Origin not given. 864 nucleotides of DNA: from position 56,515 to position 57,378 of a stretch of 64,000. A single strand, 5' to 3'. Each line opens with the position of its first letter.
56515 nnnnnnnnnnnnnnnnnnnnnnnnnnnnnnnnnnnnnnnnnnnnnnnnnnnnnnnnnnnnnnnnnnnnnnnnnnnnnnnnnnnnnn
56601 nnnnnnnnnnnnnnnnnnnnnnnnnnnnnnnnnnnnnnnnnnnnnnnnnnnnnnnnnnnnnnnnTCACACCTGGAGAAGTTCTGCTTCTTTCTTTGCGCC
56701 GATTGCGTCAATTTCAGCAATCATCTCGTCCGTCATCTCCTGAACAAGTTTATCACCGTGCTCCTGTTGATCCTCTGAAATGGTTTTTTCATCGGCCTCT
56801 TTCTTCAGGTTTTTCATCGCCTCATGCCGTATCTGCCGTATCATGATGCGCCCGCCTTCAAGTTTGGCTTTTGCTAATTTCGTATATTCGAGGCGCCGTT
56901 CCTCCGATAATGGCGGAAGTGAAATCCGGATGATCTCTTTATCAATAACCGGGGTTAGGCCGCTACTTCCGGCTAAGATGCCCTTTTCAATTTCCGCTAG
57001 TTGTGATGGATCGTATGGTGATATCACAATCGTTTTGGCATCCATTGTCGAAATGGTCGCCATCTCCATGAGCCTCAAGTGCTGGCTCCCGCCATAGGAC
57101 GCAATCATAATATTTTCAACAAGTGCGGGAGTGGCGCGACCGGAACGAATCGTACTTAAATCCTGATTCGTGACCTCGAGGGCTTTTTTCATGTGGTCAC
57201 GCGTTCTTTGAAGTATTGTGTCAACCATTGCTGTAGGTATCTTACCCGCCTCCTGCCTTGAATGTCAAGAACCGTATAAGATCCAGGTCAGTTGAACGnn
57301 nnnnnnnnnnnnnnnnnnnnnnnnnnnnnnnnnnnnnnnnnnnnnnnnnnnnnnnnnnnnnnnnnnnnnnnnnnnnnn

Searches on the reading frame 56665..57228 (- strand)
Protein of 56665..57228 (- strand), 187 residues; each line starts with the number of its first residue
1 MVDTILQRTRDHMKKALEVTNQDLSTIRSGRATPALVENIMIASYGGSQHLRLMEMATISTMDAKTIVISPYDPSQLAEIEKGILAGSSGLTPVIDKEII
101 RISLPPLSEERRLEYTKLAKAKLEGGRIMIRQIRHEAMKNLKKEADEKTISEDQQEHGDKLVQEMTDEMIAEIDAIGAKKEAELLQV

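Call 3: search_protein_families(library=pfam, proteins=[window:56665-57228:-], max_evalue=1)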
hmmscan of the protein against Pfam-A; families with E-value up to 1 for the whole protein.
window:56665-57228:- (187 aa): 2 families
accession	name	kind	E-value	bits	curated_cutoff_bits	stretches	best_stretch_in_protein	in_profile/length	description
PF01765.24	RRF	-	3.1e-49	167.4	29.7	1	21-185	2-164/164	Ribosome recycling factor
PF15825.10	FAM25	-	0.3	11.8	27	1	142-171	16-48/65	FAM25 family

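Call 11: find_related_loci(query=window:56665-57228:-, collection=genome_contigs, flank=6000)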
Query window:56665-57228:- (187 aa) in genome_contigs; peptide patterns used: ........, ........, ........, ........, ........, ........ (x = any residue, [..] = any of these).
278 stretches matched a pattern; 9 encode a relative of the query (tblastn E <= 1e-3); 9 distinct loci.
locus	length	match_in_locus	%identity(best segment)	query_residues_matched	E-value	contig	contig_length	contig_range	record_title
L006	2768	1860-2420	96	1-187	4e-123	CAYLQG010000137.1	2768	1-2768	MAG TPA_asm: uncultured Gammaproteobacteria bacterium isolate binchicken_co54_478 genome assembly, contig: NODE_79010_le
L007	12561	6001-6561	78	1-187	1e-98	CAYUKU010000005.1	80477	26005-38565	MAG TPA_asm: uncultured Gammaproteobacteria bacterium isolate binchicken_co58_53 genome assembly, contig: NODE_233_lengt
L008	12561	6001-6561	75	1-187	3e-96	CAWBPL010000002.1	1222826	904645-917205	MAG: Candidatus Gottesmanbacteria bacterium isolate MFD01476.bin.2.135 genome assembly, contig: contig_74641, whole geno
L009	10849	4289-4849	75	1-187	1e-92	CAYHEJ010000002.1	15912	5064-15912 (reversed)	MAG TPA_asm: uncultured Gammaproteobacteria bacterium isolate ERP119705_co10_156 genome assembly, contig: NODE_3061_leng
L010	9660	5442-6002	70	1-187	6e-88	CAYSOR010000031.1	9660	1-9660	MAG TPA_asm: uncultured Gammaproteobacteria bacterium isolate binchicken_co266_188 genome assembly, contig: NODE_13407_l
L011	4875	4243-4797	42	1-187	1e-46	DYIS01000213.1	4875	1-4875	MAG TPA_asm: Ktedonobacter racemifer isolate FI88_62_8 Afr_mines_FI88_4705_length_4875_cov_2_730498, whole genome shotgu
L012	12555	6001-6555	43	1-187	1e-44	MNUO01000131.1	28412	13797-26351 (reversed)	MAG: Candidatus Desantisbacteria bacterium CG1_02_38_46 cg1_0.2_scaffold_1715_c, whole genome shotgun sequence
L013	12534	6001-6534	38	2-180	8e-37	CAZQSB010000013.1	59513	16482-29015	MAG TPA_asm: uncultured bacterium isolate SRP332253_co2_189 genome assembly, contig: NODE_406_length_59513_cov_5.662451,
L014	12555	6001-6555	36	1-187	1e-34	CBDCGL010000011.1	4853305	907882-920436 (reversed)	MAG: Alphaproteobacteria bacterium isolate 1aaad041-7d8d-4bc2-879e-c771ea6528e9 genome assembly, contig: chromosome_2, w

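Call 28: search_protein_families(library=pfam, proteins=[L006:296-1795:+, L012:5281-5988:+], max_evalue=1)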
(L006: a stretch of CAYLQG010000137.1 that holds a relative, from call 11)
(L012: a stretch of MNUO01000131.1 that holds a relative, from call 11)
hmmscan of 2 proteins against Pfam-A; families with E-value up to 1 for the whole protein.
L006:296-1795:+ (499 aa): 0 families

L012:5281-5988:+ (235 aa): 1 family
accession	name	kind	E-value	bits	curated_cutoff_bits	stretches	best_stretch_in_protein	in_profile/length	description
PF00696.33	AA_kinase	-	1.1e-35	124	24.9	1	6-214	1-234/234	Amino acid kinase family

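Call 37: search_protein_families(library=phrogs, proteins=[L006:296-1795:+], max_evalue=1)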
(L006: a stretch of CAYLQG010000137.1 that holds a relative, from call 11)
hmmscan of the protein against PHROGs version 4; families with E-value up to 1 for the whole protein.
L006:296-1795:+ (499 aa): 0 families

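Call 38: search_protein_families(library=padloc, proteins=[L006:296-1795:+], max_evalue=1)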
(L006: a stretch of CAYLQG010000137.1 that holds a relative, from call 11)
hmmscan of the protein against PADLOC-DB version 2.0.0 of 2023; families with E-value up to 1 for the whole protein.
L006:296-1795:+ (499 aa): 0 families

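Call 40: find_homologous_proteins(query=window:56665-57228:-, max_evalue=1e-40)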
Query window:56665-57228:- (187 aa): 1102 proteins with E <= 1e-40 among 1650 candidates; the best 120 are listed.
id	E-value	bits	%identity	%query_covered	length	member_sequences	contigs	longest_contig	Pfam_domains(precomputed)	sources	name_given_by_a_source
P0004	1.7e-106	371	96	100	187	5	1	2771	PF01765.25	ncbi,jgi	-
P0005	7.1e-88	310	79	100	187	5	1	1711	PF01765.25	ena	-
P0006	2.0e-87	309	79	100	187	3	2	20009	PF01765.25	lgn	-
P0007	3.0e-87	308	79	100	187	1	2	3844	PF01765.25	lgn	-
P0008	3.0e-87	308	79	100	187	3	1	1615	PF01765.25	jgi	jgi:ribosome recycling factor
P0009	2.1e-85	302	78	100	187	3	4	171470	PF01765.25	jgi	jgi:ribosome recycling factor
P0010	3.9e-85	302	82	94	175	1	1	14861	PF01765.25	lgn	-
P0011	4.2e-85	301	78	100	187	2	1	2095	PF01765.25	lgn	-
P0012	1.5e-84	300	77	100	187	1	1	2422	PF01765.25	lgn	-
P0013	2.2e-84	299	77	100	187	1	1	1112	PF01765.25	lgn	-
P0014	4.2e-84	298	76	100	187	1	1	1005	PF01765.25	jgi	jgi:ribosome recycling factor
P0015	8.1e-84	297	75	100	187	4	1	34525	PF01765.25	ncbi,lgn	-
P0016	9.9e-84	297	73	100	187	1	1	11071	PF01765.25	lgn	-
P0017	1.0e-83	297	76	100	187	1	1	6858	PF01765.25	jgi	jgi:ribosome recycling factor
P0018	1.4e-83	297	76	100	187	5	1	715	PF01765.25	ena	-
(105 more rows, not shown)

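Call 41: find_encoding_contigs(protein=P0006, flank=4000, max_places=3)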
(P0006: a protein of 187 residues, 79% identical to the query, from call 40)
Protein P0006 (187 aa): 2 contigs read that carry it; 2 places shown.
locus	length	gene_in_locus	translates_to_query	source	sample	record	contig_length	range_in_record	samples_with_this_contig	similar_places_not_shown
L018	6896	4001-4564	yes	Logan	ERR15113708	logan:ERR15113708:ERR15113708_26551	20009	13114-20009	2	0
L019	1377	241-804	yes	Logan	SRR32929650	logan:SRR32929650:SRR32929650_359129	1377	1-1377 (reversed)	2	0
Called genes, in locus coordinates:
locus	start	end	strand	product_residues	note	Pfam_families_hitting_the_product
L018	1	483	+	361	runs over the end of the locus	PF00478:IMPDH, PF04131:NanE, PF01070:FMN_dh, PF03060:NMO (weak)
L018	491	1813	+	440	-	PF00464:SHMT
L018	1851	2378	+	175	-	-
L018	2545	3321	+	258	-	PF00318:Ribosomal_S2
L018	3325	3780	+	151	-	PF00889:EF_TS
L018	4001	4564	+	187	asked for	PF01765:RRF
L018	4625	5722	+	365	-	PF02163:Peptidase_M50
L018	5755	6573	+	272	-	-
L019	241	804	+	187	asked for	PF01765:RRF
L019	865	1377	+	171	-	?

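Call 42: find_encoding_contigs(protein=P0010, flank=4000, max_places=3)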
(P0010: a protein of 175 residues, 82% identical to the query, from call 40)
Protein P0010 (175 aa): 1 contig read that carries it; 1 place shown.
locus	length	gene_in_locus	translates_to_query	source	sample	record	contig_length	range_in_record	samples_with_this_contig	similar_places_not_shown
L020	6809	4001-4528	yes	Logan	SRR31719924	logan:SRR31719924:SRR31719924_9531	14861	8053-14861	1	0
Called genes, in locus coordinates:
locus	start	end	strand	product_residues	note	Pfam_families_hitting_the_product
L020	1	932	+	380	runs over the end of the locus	PF00478:IMPDH, PF03060:NMO (faint), PF01070:FMN_dh (weak)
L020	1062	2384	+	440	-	PF00464:SHMT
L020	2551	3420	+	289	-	PF00318:Ribosomal_S2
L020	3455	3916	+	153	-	PF00889:EF_TS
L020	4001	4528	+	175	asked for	PF01765:RRF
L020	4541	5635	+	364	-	PF02163:Peptidase_M50, PF17820:PDZ_6 (faint), PF13180:PDZ_2 (weak)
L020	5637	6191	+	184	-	-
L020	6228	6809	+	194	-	?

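Call 43: find_encoding_contigs(protein=P0009, flank=4000, max_places=3)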
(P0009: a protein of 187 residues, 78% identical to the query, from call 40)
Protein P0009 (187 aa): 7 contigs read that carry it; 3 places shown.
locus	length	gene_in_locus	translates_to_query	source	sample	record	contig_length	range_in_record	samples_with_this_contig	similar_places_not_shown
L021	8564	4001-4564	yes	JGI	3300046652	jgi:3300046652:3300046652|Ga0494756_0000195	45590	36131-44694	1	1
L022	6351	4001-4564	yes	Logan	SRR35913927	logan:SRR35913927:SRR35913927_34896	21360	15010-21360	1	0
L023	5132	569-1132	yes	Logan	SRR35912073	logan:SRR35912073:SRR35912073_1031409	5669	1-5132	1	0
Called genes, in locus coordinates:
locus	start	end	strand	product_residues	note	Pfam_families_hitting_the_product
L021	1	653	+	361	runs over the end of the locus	PF00478:IMPDH, PF03060:NMO (faint), PF01070:FMN_dh (weak)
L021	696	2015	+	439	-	PF00464:SHMT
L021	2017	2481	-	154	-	-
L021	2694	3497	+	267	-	PF00318:Ribosomal_S2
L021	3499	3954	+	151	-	PF00889:EF_TS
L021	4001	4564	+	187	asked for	PF01765:RRF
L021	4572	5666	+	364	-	PF02163:Peptidase_M50, PF17820:PDZ_6 (faint)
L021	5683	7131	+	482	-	PF00587:tRNA-synt_2b, PF03129:HGTP_anticodon, PF09180:ProRS-C_1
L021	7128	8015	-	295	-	-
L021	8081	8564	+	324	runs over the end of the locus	PF04055:Radical_SAM (weak)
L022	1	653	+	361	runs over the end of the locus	PF00478:IMPDH, PF03060:NMO (faint), PF01070:FMN_dh (weak)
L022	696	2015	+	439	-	PF00464:SHMT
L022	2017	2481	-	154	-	-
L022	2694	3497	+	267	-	PF00318:Ribosomal_S2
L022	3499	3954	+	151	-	PF00889:EF_TS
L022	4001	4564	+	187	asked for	PF01765:RRF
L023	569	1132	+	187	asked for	PF01765:RRF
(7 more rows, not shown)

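Call 68: find_encoding_contigs(protein=P0007, flank=4000, max_places=3)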
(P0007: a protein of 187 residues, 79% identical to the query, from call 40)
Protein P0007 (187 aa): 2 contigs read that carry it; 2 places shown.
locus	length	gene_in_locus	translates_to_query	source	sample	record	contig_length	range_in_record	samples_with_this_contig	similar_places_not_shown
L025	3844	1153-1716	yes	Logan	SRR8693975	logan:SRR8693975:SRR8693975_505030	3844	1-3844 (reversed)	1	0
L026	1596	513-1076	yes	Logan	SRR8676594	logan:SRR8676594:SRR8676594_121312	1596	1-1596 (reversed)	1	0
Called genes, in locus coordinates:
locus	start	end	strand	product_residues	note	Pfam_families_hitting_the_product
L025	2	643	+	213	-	?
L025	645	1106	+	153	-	PF00889:EF_TS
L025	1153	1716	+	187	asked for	PF01765:RRF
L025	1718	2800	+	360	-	PF02163:Peptidase_M50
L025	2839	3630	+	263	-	PF18915:DUF5667 (weak)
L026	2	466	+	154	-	?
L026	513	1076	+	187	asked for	PF01765:RRF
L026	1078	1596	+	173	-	?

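Call 69: find_encoding_contigs(protein=P0012, flank=4000, max_places=3)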
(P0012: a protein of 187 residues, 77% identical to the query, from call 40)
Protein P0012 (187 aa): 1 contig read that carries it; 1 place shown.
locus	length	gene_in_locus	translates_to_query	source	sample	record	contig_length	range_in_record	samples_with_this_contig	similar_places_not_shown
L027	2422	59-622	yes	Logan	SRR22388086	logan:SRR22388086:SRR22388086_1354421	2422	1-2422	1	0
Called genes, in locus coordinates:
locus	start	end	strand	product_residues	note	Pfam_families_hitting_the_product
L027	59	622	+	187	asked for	PF01765:RRF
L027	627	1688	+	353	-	PF02163:Peptidase_M50, PF04495:GRASP55_65 (weak), PF00595:PDZ (faint), PF13180:PDZ_2, PF17820:PDZ_6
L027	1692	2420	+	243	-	?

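Call 88: find_encoding_contigs(protein=P0004, flank=5000, max_places=6)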
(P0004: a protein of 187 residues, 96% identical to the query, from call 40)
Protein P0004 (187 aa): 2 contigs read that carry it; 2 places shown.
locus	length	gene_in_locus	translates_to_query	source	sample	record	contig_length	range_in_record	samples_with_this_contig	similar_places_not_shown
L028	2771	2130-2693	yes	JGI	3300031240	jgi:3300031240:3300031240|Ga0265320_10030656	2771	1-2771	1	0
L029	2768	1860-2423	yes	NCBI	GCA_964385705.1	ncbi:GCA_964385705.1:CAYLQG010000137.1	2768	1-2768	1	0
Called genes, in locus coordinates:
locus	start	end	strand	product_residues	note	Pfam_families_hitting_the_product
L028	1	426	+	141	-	?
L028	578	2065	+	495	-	-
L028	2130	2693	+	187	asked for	PF01765:RRF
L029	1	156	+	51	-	?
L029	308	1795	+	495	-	-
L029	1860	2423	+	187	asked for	PF01765:RRF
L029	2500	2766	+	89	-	?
